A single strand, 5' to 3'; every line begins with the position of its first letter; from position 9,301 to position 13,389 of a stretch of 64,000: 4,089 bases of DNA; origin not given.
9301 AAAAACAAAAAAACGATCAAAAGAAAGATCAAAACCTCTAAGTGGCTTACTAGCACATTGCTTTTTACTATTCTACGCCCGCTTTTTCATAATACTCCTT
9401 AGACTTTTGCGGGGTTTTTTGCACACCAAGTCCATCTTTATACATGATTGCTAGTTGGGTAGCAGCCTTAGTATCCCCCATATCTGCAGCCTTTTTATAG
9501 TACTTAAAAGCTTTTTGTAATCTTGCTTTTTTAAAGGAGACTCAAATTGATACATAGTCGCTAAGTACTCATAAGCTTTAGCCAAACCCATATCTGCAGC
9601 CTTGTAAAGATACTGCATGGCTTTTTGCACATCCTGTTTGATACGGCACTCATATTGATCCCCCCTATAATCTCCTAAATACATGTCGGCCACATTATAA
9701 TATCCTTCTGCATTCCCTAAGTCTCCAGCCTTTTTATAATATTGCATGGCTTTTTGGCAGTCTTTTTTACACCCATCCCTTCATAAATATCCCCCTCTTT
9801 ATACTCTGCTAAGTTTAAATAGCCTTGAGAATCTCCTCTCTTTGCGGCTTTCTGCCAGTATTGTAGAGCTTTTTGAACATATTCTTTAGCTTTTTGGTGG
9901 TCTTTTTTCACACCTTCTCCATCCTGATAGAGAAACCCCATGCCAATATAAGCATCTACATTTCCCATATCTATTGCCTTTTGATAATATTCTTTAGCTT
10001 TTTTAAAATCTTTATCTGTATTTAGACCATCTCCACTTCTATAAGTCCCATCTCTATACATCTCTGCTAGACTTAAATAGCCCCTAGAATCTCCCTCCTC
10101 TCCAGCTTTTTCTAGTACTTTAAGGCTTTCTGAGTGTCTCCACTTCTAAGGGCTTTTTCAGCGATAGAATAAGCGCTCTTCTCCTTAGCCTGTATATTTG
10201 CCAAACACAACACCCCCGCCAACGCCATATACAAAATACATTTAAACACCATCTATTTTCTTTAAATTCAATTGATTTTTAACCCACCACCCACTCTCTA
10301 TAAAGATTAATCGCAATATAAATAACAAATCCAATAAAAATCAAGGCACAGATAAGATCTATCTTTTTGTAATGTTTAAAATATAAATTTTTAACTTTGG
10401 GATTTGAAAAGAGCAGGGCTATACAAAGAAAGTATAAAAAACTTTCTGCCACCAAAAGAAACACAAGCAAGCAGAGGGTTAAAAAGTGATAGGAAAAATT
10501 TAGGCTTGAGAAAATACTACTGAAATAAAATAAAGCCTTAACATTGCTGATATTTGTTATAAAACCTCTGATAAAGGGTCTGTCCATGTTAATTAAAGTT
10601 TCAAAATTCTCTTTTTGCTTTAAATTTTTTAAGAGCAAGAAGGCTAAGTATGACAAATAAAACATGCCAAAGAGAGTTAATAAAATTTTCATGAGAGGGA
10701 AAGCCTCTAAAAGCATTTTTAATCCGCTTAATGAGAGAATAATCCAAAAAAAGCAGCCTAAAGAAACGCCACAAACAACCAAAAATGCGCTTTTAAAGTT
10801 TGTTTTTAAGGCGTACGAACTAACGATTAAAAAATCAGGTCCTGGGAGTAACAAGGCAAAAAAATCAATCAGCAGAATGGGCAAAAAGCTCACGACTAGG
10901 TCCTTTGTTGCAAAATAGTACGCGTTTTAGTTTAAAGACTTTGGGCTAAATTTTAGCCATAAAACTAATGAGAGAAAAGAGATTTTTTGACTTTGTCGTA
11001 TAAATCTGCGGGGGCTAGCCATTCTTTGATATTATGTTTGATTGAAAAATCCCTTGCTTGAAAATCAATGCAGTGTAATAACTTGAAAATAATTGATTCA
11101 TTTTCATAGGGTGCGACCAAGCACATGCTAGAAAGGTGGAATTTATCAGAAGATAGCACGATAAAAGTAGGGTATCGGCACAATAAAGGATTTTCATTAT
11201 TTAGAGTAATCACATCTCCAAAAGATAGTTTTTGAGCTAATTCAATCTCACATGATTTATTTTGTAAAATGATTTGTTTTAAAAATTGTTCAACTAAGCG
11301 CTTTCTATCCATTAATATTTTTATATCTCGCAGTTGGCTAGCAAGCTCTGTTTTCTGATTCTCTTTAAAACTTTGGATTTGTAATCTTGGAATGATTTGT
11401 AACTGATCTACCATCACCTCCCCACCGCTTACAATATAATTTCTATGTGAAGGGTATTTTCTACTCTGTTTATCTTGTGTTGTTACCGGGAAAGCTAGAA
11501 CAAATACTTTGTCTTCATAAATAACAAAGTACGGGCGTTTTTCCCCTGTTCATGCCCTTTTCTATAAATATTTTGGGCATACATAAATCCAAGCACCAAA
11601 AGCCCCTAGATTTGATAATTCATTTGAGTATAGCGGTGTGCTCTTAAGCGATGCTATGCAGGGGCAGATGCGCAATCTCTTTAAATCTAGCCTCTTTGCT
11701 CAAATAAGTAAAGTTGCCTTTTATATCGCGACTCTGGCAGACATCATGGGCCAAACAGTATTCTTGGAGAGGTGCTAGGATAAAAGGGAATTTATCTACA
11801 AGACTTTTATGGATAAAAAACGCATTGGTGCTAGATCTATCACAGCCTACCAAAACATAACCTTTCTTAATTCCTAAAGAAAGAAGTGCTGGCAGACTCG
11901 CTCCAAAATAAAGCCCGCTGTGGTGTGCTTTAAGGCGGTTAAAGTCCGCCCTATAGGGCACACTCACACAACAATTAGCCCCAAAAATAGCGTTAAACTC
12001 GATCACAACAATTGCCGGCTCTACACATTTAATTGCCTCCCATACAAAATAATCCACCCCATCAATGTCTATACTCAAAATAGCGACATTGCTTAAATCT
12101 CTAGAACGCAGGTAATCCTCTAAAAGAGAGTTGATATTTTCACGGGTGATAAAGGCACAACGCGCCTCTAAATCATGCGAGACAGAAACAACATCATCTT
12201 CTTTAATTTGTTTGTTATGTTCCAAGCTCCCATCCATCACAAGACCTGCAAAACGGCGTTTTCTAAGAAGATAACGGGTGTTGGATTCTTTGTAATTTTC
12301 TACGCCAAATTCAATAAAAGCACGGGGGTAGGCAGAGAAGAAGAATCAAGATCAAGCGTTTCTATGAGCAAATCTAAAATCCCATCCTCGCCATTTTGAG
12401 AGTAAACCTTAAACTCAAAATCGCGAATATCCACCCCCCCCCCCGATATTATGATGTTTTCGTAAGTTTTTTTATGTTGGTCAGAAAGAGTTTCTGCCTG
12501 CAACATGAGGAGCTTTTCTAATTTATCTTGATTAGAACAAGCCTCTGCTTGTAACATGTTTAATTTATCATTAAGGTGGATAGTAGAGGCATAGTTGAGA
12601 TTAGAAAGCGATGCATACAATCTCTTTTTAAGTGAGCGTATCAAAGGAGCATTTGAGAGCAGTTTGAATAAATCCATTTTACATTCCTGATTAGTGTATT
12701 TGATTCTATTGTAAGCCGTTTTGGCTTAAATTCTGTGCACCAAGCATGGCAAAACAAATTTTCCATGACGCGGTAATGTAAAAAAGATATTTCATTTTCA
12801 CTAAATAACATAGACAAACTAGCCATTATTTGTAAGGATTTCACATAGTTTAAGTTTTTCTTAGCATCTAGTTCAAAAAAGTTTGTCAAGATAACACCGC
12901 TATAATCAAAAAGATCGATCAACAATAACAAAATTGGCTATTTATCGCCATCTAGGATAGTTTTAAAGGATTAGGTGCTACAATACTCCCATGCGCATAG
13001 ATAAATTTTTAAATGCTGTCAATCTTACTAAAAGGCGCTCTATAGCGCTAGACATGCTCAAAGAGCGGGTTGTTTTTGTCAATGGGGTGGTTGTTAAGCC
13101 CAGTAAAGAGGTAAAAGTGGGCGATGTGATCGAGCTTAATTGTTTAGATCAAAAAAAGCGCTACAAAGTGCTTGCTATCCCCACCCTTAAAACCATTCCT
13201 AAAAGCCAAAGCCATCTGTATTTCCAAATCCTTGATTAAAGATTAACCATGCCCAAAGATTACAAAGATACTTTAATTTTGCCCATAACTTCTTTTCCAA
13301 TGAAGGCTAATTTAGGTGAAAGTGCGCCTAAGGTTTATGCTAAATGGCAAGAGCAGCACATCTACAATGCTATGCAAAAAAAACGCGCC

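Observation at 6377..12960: An AT-rich accessory island of about 6.6 kb between pseC-like and S4/ileS genes, filled with orphan, decayed and phase-variable genes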

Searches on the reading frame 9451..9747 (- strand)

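Call 6: search_protein_families(library=pfam, max_evalue=0.01, proteins=[window:9451-9747:-])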
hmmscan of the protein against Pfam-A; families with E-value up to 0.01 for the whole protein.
window:9451-9747:- (98 aa): 1 family
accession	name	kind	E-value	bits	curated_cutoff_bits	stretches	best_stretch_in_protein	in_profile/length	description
PF08238.18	Sel1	-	3e-05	24.9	30.7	1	22-54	5-35/36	Sel1 repeat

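Call 7: search_protein_families(library=ncbifam, max_evalue=0.01, proteins=[window:9451-9747:-])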
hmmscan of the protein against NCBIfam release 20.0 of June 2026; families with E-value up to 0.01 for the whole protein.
window:9451-9747:- (98 aa): 1 family
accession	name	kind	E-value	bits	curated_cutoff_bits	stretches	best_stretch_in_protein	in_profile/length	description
NF047621.1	FlgprotMotXVib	equivalog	0.0031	17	330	0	36-79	88-130/211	flagellar protein MotX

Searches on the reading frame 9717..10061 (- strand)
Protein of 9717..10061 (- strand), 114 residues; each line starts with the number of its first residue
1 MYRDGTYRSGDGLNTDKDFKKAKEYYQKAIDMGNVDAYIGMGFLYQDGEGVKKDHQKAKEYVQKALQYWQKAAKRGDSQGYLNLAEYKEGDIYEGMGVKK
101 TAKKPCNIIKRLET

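Call 6: search_protein_families(library=pfam, max_evalue=0.01, proteins=[window:9717-10061:-])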
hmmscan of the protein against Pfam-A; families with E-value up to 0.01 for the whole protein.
window:9717-10061:- (114 aa): 10 families
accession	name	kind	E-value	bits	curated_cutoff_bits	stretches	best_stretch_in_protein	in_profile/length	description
PF08238.18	Sel1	-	4.1e-15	56.1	30.7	2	1-34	4-36/36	Sel1 repeat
PF13424.12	TPR_12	-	6.3e-05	23.5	30.1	0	53-86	17-53/77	Tetratricopeptide repeat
PF13181.12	TPR_8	-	9.4e-05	22.7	25.7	0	17-32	15-30/34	Tetratricopeptide repeat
PF00515.34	TPR_1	-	0.00097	19.3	27.8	0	17-31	15-29/34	Tetratricopeptide repeat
PF18632.6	DUF5630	-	0.0011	18.8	25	1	17-86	81-148/218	Family of unknown function (DUF5630)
PF14559.12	TPR_19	-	0.0039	17.9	25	0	16-45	4-35/68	Tetratricopeptide repeat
PF13174.12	TPR_6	-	0.0047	17.9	26.3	0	16-31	13-28/33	Tetratricopeptide repeat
PF25062.1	ARM_TT21_N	-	0.0048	17.1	40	0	17-89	114-179/222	Tetratricopeptide repeat protein 21 N-terminal ARM repeat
PF07719.23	TPR_2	-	0.0078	16.7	27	0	17-31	15-29/34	Tetratricopeptide repeat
PF06552.18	TOM20_plant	-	0.0078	16.4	20.6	0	48-74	82-108/187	Plant specific mitochondrial import receptor subunit TOM20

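Call 7: search_protein_families(library=ncbifam, max_evalue=0.01, proteins=[window:9717-10061:-])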
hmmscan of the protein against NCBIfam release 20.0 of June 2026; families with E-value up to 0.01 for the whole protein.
window:9717-10061:- (114 aa): 4 families
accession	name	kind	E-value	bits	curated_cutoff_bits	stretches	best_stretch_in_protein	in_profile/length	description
NF033786.1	phenyl_MerG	equivalog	0.00053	20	350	1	7-86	75-153/217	phenylmercury resistance protein MerG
NF047621.1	FlgprotMotXVib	equivalog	0.0056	16.2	330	0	12-85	85-151/211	flagellar protein MotX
NF002725.1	PRK02603.1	equivalog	0.0057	16.7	143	0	17-84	86-157/173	photosystem I assembly protein Ycf3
NF038194.1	AlgK_TPR_lipo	equivalog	0.0064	15.2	700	1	18-68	281-331/448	alginate biosynthesis TPR repeat lipoprotein AlgK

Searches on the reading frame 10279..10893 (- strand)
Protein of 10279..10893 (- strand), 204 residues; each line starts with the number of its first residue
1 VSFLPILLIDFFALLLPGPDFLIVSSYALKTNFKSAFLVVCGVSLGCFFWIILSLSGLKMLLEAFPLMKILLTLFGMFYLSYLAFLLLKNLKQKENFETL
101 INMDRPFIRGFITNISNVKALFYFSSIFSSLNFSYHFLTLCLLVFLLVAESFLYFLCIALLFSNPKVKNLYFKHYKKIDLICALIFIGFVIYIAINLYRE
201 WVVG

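Call 6: search_protein_families(library=pfam, max_evalue=0.01, proteins=[window:10279-10893:-])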
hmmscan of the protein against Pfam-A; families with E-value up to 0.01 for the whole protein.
window:10279-10893:- (204 aa): 1 family
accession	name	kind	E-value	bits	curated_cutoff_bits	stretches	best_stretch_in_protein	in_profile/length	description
PF01810.24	LysE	-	2.3e-34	119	25.6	1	12-195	2-191/193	LysE type translocator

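Call 7: search_protein_families(library=ncbifam, max_evalue=0.01, proteins=[window:10279-10893:-])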
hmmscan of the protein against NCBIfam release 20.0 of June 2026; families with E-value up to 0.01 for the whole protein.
window:10279-10893:- (204 aa): 5 families
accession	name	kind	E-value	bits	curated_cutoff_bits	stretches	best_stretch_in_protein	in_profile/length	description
NF007591.0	PRK10229.1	equivalog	4.8e-32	111.3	288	1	1-195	3-204/206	threonine export protein RhtC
TIGR00949.1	2A76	subfamily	4.1e-30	104.9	183.95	1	17-191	2-183/185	homoserine/threonine efflux transporter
NF008201.0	PRK10958.1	equivalog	3e-15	56.3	165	1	10-194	17-208/212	leucine efflux protein LeuE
TIGR00948.1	2a75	equivalog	6.1e-05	22.8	213.65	1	28-95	16-81/177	L-lysine exporter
NF007653.0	PRK10323.1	equivalog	0.0048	16.6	193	1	13-187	16-187/195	cysteine/O-acetylserine transporter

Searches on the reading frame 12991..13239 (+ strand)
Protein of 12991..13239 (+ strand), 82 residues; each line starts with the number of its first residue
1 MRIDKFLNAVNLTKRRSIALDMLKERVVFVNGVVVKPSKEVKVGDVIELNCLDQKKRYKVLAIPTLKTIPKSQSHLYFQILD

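Call 14: find_encoding_contigs(protein=window:12991-13239:+, flank=10000, max_places=10)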
Protein window:12991-13239:+ (82 aa): no gene with exactly this product is on record in the collection.

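Call 80: search_protein_families(library=ncbifam, max_evalue=0.00001, proteins=[window:12991-13239:+])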
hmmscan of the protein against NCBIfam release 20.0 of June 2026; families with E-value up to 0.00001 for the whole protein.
window:12991-13239:+ (82 aa): 1 family
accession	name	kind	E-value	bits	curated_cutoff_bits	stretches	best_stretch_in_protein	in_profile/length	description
NF007673.0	PRK10348.1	equivalog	9.1e-06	25.8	148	1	2-67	10-75/133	ribosome-associated heat shock protein Hsp15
